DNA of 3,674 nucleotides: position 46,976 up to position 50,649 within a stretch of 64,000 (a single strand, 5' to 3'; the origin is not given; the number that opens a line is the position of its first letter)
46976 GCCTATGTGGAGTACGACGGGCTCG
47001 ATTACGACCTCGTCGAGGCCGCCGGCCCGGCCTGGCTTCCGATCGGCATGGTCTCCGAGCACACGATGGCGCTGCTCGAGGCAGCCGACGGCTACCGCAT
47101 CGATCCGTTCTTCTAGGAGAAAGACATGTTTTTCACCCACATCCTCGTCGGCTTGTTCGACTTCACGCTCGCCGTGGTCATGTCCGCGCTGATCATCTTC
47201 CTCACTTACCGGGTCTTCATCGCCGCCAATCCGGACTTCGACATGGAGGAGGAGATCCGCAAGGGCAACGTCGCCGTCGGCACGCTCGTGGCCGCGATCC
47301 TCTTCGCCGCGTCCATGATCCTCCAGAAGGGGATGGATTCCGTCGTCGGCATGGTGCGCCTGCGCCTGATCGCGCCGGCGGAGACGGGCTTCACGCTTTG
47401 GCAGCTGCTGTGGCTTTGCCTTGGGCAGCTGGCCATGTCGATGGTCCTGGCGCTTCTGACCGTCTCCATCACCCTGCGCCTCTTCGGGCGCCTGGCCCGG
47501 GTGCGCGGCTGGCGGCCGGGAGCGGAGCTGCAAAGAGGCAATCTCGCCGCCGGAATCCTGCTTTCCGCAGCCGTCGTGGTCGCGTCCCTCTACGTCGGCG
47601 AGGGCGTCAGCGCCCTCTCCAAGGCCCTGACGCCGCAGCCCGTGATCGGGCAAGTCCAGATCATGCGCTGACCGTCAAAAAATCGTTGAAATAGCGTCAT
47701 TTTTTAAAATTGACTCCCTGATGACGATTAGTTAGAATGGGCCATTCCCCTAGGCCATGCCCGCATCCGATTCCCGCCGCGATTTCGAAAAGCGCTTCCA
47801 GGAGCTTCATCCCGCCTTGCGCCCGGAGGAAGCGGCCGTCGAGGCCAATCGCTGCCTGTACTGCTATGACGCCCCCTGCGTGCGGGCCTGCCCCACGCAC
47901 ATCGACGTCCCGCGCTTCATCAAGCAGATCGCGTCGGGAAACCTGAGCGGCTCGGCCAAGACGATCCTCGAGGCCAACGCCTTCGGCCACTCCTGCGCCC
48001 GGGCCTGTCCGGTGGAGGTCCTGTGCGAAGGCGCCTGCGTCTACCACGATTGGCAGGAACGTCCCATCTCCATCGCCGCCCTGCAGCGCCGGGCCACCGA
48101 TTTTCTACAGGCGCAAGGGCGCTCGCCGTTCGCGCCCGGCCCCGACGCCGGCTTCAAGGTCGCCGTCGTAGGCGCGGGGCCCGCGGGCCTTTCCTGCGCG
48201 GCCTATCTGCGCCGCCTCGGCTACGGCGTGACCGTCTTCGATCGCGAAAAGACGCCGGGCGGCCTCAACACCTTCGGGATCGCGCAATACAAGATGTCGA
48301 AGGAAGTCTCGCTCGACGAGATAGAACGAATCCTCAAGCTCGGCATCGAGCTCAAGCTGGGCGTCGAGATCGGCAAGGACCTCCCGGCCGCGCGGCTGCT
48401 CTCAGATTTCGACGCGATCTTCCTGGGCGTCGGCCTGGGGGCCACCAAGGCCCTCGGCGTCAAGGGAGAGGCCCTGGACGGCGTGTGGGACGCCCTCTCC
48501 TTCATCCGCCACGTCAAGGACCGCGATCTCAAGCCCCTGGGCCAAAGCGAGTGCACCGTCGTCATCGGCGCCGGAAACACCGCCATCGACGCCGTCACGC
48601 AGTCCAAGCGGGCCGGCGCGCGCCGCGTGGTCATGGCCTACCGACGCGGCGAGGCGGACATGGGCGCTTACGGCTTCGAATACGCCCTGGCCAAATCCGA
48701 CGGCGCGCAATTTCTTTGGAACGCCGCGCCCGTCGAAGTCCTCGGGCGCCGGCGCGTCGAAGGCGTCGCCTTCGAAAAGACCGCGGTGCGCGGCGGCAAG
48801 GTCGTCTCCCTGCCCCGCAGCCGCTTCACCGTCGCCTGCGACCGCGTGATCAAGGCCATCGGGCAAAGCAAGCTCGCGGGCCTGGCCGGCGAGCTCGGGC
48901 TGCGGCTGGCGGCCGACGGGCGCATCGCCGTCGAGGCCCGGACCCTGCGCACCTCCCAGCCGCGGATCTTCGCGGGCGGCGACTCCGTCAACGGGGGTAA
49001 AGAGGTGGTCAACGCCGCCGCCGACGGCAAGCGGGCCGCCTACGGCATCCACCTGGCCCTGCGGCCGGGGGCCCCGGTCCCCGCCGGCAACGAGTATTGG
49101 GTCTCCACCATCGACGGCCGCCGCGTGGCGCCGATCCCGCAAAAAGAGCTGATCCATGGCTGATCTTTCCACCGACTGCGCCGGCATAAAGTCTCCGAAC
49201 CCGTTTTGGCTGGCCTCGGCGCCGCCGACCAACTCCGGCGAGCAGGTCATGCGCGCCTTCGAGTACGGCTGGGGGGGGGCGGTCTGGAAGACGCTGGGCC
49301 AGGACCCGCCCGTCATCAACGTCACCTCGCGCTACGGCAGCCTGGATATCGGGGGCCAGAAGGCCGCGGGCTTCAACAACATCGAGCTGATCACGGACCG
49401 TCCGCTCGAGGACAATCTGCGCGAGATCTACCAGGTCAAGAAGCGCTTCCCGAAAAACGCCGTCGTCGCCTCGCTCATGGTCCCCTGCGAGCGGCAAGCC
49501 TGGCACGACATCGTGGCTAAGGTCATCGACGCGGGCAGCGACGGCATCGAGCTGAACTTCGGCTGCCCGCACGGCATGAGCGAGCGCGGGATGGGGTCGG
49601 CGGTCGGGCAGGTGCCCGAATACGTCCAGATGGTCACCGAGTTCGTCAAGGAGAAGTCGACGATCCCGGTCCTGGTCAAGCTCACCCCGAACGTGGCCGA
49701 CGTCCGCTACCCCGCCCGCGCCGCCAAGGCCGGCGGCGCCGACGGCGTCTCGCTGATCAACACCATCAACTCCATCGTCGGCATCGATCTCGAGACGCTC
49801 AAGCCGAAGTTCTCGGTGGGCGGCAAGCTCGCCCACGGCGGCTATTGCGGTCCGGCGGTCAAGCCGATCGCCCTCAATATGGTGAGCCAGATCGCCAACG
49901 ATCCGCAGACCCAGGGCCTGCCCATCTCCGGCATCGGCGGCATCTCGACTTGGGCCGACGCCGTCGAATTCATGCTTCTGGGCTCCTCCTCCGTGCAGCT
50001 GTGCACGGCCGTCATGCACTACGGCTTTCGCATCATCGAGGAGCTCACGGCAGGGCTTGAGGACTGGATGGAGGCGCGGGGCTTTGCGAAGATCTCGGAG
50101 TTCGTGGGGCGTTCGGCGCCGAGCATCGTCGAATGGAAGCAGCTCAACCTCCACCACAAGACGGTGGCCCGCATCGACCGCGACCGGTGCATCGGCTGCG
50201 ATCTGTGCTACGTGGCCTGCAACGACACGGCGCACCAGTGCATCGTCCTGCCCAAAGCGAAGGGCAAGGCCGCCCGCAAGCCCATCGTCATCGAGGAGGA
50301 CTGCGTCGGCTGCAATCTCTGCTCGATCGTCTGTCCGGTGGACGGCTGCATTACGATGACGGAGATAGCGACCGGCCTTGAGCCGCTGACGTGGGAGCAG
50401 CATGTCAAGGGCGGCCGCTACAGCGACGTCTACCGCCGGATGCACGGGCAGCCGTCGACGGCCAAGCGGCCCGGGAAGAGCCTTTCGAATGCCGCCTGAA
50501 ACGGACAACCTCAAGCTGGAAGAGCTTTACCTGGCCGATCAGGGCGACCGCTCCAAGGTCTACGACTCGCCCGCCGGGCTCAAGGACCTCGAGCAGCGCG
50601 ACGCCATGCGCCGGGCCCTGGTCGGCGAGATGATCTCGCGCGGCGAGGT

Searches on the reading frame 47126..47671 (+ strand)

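Call 59: search_protein_families(library=pfam, proteins=[window:47126-47671:+], max_evalue=0.00001)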
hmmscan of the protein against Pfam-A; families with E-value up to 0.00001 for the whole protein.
window:47126-47671:+ (181 aa): 1 family
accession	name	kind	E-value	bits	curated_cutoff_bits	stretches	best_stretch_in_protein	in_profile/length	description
PF03994.20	DUF350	-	6.7e-14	52.5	26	1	7-158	3-130/133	Domain of Unknown Function (DUF350)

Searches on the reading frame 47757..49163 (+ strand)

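Call 59: search_protein_families(library=pfam, proteins=[window:47757-49163:+], max_evalue=0.00001)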
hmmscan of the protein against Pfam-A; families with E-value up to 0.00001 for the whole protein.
window:47757-49163:+ (468 aa): 7 families
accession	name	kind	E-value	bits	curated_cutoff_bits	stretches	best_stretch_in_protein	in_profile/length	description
PF14691.11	Fer4_20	-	1.1e-33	115.9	25.8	1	12-120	3-111/113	Dihydroprymidine dehydrogenase domain II, 4Fe-4S cluster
PF07992.20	Pyr_redox_2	-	6.5e-24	85.3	26.1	1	133-424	1-291/291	Pyridine nucleotide-disulphide oxidoreductase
PF00070.33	Pyr_redox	-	8e-11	42.7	22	1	134-168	1-35/82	Pyridine nucleotide-disulphide oxidoreductase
PF13738.12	Pyr_redox_3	-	1.9e-10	40.9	30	0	264-408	164-305/305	Pyridine nucleotide-disulphide oxidoreductase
PF13450.12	NAD_binding_8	-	1.5e-08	35.3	21.9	1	137-169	1-33/68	NAD(P)-binding Rossmann-like domain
PF21799.2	MurD-like_N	-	3.5e-07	30.8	27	0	134-173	2-41/88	Mur ligase MurD-like, N-terminal domain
PF01266.30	DAO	-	5.5e-07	29.9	27.9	1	134-169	1-36/353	FAD dependent oxidoreductase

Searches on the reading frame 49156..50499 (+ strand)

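Call 59: search_protein_families(library=pfam, proteins=[window:49156-50499:+], max_evalue=0.00001)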
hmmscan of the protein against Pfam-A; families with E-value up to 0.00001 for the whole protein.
window:49156-50499:+ (447 aa): 7 families
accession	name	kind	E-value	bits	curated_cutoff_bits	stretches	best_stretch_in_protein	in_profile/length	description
PF01180.27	DHO_dh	-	9.8e-36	123.9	27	1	4-305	2-291/291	Dihydroorotate dehydrogenase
PF14697.11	Fer4_21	-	6.6e-19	68.2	35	1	338-401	1-59/59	4Fe-4S dicluster domain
PF00037.32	Fer4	-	3.2e-08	33.5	21.1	0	376-396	1-21/24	4Fe-4S binding domain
PF01207.24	Dus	-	8.5e-08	32.1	20.4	1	117-176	69-129/311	Dihydrouridine synthase (Dus)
PF12838.12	Fer4_7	-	1.1e-07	32.6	27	1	344-396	1-51/52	4Fe-4S dicluster domain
PF12797.12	Fer4_2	-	4.5e-07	29.9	24.5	0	339-356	4-21/22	4Fe-4S binding domain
PF13237.11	Fer4_10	-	9.8e-06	25.9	25.5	0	376-405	2-22/53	4Fe-4S dicluster domain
